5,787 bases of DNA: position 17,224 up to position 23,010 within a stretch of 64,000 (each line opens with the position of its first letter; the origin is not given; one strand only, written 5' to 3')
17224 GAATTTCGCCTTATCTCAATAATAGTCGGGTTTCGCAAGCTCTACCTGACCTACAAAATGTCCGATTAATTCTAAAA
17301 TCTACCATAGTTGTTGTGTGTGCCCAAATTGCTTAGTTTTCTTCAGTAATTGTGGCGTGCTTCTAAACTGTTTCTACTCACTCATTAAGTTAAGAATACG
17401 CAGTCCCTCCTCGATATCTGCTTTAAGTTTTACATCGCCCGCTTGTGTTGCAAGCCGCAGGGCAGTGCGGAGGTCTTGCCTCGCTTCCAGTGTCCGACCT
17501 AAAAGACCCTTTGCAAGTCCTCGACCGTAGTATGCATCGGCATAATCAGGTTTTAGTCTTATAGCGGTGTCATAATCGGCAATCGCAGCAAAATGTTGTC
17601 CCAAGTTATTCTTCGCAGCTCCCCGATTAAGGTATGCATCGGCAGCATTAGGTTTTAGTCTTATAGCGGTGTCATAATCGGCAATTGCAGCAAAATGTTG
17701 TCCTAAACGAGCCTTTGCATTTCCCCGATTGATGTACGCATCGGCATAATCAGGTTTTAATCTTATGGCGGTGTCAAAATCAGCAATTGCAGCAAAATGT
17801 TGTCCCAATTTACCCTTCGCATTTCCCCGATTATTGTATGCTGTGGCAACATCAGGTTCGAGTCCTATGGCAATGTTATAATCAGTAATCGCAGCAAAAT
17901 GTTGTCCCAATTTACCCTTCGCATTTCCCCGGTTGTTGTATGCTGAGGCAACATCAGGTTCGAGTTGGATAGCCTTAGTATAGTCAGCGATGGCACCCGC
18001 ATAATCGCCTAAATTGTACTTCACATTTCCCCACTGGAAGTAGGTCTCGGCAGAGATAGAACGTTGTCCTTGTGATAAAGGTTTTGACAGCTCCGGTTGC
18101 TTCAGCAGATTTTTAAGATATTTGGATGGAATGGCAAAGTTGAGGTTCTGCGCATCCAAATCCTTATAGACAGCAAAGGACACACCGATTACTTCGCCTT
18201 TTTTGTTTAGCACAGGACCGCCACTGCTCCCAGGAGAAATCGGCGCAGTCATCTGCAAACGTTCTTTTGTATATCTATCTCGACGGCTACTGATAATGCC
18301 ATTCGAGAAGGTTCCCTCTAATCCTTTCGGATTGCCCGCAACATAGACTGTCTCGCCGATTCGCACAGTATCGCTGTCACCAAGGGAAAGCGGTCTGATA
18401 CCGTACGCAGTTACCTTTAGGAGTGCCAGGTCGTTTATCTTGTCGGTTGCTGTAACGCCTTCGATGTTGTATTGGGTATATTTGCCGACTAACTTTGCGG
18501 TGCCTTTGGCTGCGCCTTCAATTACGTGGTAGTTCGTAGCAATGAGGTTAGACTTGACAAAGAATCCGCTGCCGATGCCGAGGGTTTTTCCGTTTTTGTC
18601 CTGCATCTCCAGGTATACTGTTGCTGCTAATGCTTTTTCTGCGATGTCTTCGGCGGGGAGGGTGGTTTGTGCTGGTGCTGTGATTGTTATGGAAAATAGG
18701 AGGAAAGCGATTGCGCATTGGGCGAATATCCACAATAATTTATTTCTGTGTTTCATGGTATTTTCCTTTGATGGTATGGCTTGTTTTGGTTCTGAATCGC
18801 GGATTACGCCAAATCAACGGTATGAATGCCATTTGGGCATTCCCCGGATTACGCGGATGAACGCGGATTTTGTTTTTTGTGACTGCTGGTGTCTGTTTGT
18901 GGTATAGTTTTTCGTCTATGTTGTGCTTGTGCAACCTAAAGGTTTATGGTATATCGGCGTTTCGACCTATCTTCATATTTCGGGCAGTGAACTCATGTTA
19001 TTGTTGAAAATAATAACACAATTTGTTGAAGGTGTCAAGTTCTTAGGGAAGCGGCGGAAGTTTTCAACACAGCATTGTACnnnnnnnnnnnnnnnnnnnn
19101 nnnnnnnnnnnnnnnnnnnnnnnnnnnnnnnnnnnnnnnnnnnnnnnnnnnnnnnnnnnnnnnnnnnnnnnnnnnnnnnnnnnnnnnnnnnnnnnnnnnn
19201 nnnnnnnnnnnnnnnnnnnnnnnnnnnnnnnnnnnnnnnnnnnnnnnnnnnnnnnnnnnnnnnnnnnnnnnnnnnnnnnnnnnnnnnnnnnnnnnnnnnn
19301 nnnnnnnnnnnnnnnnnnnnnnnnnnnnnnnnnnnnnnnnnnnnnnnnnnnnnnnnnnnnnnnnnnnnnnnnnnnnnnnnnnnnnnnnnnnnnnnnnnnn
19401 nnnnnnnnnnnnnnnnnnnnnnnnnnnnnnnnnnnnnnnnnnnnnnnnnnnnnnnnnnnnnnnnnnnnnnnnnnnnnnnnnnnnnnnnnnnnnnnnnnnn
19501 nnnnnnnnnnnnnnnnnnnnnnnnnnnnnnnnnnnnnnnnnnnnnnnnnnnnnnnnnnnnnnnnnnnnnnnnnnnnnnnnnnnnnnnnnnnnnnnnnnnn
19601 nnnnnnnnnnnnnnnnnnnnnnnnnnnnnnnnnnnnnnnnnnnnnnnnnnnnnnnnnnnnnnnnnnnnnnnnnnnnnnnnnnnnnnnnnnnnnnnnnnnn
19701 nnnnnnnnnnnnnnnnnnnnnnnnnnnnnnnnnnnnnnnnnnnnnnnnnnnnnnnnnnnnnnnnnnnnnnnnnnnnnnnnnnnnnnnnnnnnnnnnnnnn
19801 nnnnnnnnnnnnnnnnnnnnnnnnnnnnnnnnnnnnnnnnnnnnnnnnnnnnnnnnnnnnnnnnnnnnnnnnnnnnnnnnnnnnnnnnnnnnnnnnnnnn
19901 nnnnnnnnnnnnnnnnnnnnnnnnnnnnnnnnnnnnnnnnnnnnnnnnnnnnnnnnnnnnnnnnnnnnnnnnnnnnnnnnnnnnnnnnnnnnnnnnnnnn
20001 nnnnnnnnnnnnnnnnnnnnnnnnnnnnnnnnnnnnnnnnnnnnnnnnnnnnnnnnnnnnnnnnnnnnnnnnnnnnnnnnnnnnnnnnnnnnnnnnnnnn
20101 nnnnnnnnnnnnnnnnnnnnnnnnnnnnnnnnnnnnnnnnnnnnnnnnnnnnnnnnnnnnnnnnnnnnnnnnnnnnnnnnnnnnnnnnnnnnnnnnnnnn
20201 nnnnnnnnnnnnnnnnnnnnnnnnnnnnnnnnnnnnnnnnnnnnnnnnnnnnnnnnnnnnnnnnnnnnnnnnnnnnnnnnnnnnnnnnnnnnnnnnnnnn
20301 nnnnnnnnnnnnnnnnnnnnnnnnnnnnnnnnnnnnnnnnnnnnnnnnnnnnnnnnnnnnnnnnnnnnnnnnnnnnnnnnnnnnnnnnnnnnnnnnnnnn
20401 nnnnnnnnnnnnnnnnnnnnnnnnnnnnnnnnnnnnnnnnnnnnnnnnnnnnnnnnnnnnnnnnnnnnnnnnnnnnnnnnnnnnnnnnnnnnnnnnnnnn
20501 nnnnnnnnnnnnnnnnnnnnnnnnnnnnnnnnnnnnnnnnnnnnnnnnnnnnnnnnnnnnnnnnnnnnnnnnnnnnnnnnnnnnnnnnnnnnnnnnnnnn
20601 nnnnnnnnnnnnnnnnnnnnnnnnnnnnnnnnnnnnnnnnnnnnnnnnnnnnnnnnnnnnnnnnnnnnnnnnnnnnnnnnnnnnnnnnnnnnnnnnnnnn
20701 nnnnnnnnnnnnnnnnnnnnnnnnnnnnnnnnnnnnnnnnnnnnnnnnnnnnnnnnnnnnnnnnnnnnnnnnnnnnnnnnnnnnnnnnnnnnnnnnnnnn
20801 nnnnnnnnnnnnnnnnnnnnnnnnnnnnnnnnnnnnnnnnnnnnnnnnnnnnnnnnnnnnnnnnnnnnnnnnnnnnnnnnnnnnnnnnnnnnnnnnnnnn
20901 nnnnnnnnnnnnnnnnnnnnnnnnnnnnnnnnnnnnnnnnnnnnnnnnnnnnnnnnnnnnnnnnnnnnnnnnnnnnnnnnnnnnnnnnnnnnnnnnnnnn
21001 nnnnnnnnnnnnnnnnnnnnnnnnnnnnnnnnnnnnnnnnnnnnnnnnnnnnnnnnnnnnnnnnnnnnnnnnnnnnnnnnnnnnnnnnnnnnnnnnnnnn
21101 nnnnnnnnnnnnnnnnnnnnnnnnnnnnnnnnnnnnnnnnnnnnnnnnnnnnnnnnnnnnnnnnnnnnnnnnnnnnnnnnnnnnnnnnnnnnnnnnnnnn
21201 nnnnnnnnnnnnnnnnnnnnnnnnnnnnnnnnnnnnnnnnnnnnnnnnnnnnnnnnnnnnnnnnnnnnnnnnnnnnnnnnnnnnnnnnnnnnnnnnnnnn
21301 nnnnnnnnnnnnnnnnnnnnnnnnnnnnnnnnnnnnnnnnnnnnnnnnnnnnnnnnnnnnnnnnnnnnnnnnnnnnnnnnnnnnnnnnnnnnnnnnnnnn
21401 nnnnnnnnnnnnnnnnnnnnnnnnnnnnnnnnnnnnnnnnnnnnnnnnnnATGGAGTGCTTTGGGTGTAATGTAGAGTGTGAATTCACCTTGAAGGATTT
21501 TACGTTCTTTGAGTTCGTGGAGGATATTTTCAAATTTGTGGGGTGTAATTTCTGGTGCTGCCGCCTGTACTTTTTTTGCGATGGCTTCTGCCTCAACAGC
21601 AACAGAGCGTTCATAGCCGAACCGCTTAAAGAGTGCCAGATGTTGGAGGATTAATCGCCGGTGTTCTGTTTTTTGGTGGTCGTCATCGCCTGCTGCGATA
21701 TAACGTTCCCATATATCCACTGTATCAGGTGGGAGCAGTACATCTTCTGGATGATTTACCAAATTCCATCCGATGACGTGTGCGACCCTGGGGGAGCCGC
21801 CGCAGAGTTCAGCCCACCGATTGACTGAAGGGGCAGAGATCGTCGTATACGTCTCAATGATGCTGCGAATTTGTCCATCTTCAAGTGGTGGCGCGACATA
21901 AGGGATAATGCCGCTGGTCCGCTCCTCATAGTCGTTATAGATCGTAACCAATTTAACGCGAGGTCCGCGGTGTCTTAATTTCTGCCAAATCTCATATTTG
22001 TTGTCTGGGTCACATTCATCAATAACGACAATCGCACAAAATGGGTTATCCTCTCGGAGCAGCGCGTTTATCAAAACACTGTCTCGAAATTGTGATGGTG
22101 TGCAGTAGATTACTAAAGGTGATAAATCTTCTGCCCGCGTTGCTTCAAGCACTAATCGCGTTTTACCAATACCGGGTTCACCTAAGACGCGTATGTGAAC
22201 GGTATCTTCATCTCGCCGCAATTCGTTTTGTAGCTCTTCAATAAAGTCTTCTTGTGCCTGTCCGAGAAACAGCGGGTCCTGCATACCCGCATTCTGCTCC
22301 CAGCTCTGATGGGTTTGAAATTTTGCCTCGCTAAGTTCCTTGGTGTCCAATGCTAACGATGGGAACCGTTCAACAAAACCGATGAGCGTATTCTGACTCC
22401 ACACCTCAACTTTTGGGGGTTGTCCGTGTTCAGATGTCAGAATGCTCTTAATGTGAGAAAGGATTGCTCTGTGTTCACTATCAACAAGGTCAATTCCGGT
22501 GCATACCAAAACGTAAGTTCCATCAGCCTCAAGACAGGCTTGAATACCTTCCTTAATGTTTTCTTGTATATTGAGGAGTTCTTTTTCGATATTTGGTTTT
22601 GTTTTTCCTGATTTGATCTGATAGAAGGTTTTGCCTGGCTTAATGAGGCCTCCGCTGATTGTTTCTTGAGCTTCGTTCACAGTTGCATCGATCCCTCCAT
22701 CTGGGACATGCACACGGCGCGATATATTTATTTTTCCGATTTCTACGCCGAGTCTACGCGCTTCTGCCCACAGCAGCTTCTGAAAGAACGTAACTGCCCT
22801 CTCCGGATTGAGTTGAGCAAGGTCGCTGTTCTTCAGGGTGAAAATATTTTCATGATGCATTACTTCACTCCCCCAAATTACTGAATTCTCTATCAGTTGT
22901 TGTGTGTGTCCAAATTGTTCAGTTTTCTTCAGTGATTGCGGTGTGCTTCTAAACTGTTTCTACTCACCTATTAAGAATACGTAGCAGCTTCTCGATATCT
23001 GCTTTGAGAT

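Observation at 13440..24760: Three-fold amplified module: sigma70 promoter, secreted trypsin-TPR protease, conserved intergenic segment, then STAND gene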

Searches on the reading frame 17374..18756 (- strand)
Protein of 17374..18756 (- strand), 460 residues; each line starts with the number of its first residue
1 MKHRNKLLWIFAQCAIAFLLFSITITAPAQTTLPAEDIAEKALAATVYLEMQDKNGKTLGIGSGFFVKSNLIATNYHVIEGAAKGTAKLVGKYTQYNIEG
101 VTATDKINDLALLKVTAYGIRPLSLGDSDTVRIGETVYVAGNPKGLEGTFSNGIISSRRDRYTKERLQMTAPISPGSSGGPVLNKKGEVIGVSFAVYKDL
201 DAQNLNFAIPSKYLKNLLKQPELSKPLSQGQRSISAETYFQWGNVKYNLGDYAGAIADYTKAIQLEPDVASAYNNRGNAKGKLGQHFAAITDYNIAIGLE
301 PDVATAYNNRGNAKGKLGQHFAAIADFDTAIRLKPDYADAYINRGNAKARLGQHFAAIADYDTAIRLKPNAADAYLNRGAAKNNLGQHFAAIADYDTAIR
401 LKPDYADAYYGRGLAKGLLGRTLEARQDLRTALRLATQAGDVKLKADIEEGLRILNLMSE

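Call 10: search_protein_families(library=pfam, proteins=[window:17374-18756:-])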
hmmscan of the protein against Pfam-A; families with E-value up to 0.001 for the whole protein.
window:17374-18756:- (460 aa): 14 families
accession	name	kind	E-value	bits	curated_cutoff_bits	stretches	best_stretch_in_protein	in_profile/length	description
PF13414.12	TPR_11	-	1.8e-41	140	26.8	5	243-284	1-42/42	TPR repeat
PF00515.34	TPR_1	-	6.1e-36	121.2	27.8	4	236-268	1-33/34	Tetratricopeptide repeat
PF13365.12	Trypsin_2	-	3.5e-31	109.3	27.6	1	62-192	1-144/144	Trypsin-like peptidase domain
PF13181.12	TPR_8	-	2.6e-29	99.3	25.7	2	236-268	1-33/34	Tetratricopeptide repeat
PF07719.23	TPR_2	-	5.3e-28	95.2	27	2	236-268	1-33/34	Tetratricopeptide repeat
PF13431.12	TPR_17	-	9.9e-23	78.9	24.4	1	259-290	2-33/34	Tetratricopeptide repeat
PF13371.12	TPR_9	-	1.9e-19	69.9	35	3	389-443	12-66/73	Tetratricopeptide repeat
PF13432.12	TPR_16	-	1.9e-16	60.6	32.7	2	310-372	3-65/65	Tetratricopeptide repeat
PF13424.12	TPR_12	-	1.9e-13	50.8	30.1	2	302-367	1-74/77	Tetratricopeptide repeat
PF00089.32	Trypsin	-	9.2e-13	48.9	20.6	1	62-216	27-218/220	Trypsin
PF13174.12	TPR_6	-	0.00011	23.1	26.3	0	238-268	2-32/33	Tetratricopeptide repeat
PF13428.12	TPR_14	-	0.00011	23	23.5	0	237-277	2-42/44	Tetratricopeptide repeat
PF13374.12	TPR_10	-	0.00018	21.9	27.5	0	303-333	1-31/42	Tetratricopeptide repeat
PF02907.21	Peptidase_S29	-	0.00073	19.8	25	0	154-210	84-142/149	Hepatitis C virus NS3 protease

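Call 12: search_protein_families(library=padloc, proteins=[window:17374-18756:-], max_evalue=0.01)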
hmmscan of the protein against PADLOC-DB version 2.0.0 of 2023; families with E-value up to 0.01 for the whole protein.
window:17374-18756:- (460 aa): 6 families
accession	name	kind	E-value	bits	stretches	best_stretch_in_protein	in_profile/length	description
PDLC02960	RT-Protease_XI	-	8.3e-22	75.8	1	38-219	330-505/506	single gene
PDLC02959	RT-Protease_XI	-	1.8e-20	71.4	1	42-219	336-509/510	single gene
PDLC04593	PDC-M35A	-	1.4e-09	36.1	1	54-198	15-183/216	-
PDLC03855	LmuA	-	1.6e-09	35.6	1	46-229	11-208/425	-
PDLC05022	PDC-S45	-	6.9e-07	26.5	1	35-94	13-79/293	-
PDLC01171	TPR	-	1.4e-05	22.3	1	311-448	148-293/504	TPR repeats containing protein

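Call 13: search_protein_families(library=ncbifam, proteins=[window:17374-18756:-], max_evalue=0.01)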
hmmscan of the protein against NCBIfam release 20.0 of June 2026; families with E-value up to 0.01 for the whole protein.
window:17374-18756:- (460 aa): 32 families (the best 25 are shown)
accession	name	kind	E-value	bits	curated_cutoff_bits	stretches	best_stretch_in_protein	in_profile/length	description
TIGR02037.1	degP_htrA_DO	subfamily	5.8e-36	124.4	416.2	1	52-227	52-233/434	Do family serine endopeptidase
NF041521.1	HhoA_HhoB_HtrA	equivalog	8.1e-32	110.8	450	1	51-219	48-221/335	HhoA/HhoB/HtrA family serine endopeptidase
NF047968.1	SerProtHtrA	equivalog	9.1e-26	91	470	1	55-220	82-255/357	serine protease HtrA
NF040960.1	MamE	equivalog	1.8e-21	76.4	800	1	58-217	120-289/659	magnetosome formation protease MamE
NF033740.0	MarP_fam_protase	equivalog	1.4e-20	73.8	250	1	27-220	178-376/390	MarP family serine protease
TIGR02038.1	protease_degS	equivalog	7e-19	68.2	422.95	1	54-218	72-243/351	outer membrane-stress sensor serine endopeptidase DegS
NF008391.2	PRK11189.1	equivalog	1e-17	64.6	250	2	339-431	66-158/297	lipoprotein NlpI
NF007526.1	PRK10139.1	equivalog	1.6e-17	63.3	756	1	57-220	88-258/456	serine endoprotease DegQ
TIGR00990.1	3a0801s09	subfamily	6.4e-17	61.4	757.25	2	228-340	119-229/615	mitochondrial import receptor subunit TOM70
NF008189.1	PRK10942.1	equivalog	1.1e-16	60.4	720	1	56-220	111-280/477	serine endoprotease DegP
TIGR02521.1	type_IV_pilW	equivalog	5.6e-16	58.8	154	2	224-311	19-106/234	type IV pilus biogenesis/stability protein PilW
NF050055.1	SerProtHtrAMycob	equivalog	8.1e-16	58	800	1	38-218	204-403/502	serine protease HtrA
NF053637.1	SerProtHtrAspr2045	equivalog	1.3e-15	57.2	650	1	68-222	115-283/394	serine protease HtrA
NF040959.1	MamA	equivalog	2e-15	56.8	200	2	271-414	38-181/204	magnetosome protein MamA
NF008147.1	PRK10898.1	equivalog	4.9e-15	55.5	408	1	55-214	73-240/352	outer membrane-stress sensor serine endopeptidase DegS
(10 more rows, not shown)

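Call 45: find_encoding_contigs(protein=window:17374-18756:-, flank=8000, max_places=4)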
Protein window:17374-18756:- (460 aa): 1 contig read that carries it; 1 place shown.
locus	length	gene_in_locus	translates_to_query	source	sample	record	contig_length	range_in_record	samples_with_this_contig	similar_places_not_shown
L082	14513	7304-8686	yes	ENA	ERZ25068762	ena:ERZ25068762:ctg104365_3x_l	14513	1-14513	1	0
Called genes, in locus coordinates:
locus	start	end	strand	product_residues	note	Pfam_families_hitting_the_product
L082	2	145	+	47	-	?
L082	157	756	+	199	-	-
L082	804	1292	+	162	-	-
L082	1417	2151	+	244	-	PF00089:Trypsin, PF13365:Trypsin_2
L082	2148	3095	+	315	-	-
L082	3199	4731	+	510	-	-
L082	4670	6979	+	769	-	-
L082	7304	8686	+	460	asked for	PF00089:Trypsin, PF13365:Trypsin_2, PF00515:TPR_1, PF07719:TPR_2 (weak), PF13414:TPR_11, PF13414:TPR_11 (weak), PF13414:TPR_11, PF13414:TPR_11, +6 more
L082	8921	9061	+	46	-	-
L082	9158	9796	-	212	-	-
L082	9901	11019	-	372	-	PF02223:Thymidylate_kin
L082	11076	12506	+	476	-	PF00089:Trypsin, PF13365:Trypsin_2, PF00515:TPR_1 (weak), PF07719:TPR_2 (weak), PF13414:TPR_11, PF13414:TPR_11 (weak), PF00515:TPR_1 (weak), PF13414:TPR_11, +6 more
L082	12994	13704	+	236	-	PF00884:Sulfatase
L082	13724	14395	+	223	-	PF00884:Sulfatase, PF16347:SGSH_C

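Call 105: search_solved_structures(query=window:17374-18756:-, max_evalue=0.00001)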
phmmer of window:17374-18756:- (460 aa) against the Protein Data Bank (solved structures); distinct sequences matched with E-value up to 0.00001: 190 (the best 60 are shown).
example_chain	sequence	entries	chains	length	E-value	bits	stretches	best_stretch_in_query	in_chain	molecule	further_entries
9qhb_A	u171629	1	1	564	7.8e-97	328.2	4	235-413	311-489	Engineered tetratricopeptide repeat protein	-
9qhc_A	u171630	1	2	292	1.1e-47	166.3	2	235-413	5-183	Engineered tetratricopeptide repeat protein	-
7yeh_B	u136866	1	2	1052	4e-47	164.4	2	249-437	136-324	UDP-N-acetylglucosamine--peptide N-acetylglucosaminyltransferase 110 kDa subunit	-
7yea_A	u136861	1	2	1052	6.2e-47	163.8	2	249-437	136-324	UDP-N-acetylglucosamine--peptide N-acetylglucosaminyltransferase 110 kDa subunit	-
7ntf_A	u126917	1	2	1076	1.3e-46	162.7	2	249-437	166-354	Isoform 1 of UDP-N-acetylglucosamine--peptide N-acetylglucosaminyltransferase 110 kDa subu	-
8bu0_A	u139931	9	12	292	4.4e-45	157.7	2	235-410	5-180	Consensus tetratricopeptide repeat protein | Crystal structure of an 8-repeat consensus TPR superhelix with Zinc. | Monomer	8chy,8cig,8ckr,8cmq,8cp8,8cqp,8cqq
1w3b_A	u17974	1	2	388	6.3e-39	137.4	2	249-435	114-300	UDP-N-ACETYLGLUCOSAMINE--PEPTIDE N-ACETYLGLUCOSAMINYLTRANSFERASE 110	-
6eou_A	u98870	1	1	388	1.3e-38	136.4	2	249-437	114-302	UDP-N-acetylglucosamine--peptide N-acetylglucosaminyltransferase 110 kDa subunit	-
7sjy_A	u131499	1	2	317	3.4e-25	92.2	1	46-226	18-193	Anti-sigma-I factor RsgI9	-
1l1j_A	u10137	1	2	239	7.2e-24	87.8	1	59-219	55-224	heat shock protease HtrA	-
5b6l_A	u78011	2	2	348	2.3e-22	82.9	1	56-215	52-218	Putative serine protease HhoA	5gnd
5t63_A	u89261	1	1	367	2.6e-22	82.7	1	56-215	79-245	Putative serine protease HhoA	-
5t69_A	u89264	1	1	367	6.7e-22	81.3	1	56-215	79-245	Putative serine protease HhoA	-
7obi_A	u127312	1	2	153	2.8e-21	79.2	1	235-382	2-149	CTPR-rv4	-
5m3n_A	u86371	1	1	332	2.9e-20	75.9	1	36-224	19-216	Serine protease HTRA2, mitochondrial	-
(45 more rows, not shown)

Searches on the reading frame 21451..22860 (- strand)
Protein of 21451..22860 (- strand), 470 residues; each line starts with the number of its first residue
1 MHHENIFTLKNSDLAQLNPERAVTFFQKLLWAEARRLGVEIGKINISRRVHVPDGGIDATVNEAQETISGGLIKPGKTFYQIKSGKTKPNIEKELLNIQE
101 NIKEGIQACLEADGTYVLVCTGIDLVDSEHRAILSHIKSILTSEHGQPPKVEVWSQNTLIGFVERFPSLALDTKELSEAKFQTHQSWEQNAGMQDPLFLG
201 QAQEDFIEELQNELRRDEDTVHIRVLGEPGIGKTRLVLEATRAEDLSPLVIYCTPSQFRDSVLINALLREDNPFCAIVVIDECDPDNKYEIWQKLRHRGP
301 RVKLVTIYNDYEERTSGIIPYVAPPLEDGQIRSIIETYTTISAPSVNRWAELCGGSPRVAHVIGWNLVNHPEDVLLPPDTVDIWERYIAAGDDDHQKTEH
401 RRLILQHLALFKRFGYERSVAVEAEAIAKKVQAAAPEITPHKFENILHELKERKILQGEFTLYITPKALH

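Call 88: predict_structure(alignment_id=A8)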
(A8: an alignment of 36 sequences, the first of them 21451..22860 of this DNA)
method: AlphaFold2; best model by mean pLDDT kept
length: 470 residues; sequences in the alignment: 36
mean_pLDDT: 66.4   pTM: 0.43
mean pLDDT of the five models: 66.4, 62.9, 61.5, 60.0, 58.5
residues with pLDDT >= 90: 9; 70-90: 237; 50-70: 118; < 50: 106
segments of 3 or more residues with pLDDT < 50: 1-4, 178-247, 272-274, 308-323, 418-420
pLDDT, mean of each block of 10 residues (from residue 1): 54 83 87 73 73 68 60 81 81 83 84 86 83 89 74 87 75 63 37 31 34 32 30 33 41 63 61 56 63 62 51 32 64 82 85 73 81 81 71 76 77 52 73 87 87 69 54
secondary structure, 60 per line:
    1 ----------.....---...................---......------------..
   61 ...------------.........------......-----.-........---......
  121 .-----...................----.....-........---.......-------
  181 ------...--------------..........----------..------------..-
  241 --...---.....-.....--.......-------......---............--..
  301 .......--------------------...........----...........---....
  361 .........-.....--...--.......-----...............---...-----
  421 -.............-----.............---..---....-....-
elements in order: H11-15 H19-37 E44-46 E59-63 E76-84 H91-95 H104-111 E115-121 H127-145 E150-154 H156-163 H167-173 H204-213 E249-253 H255-259 H262-268 E276-281 H285-296 E302-307 H328-338 H343-353 H357-369 H371-375 H383-389 H395-409 E413-415 H422-434 H440-452 E461-464 H466-469
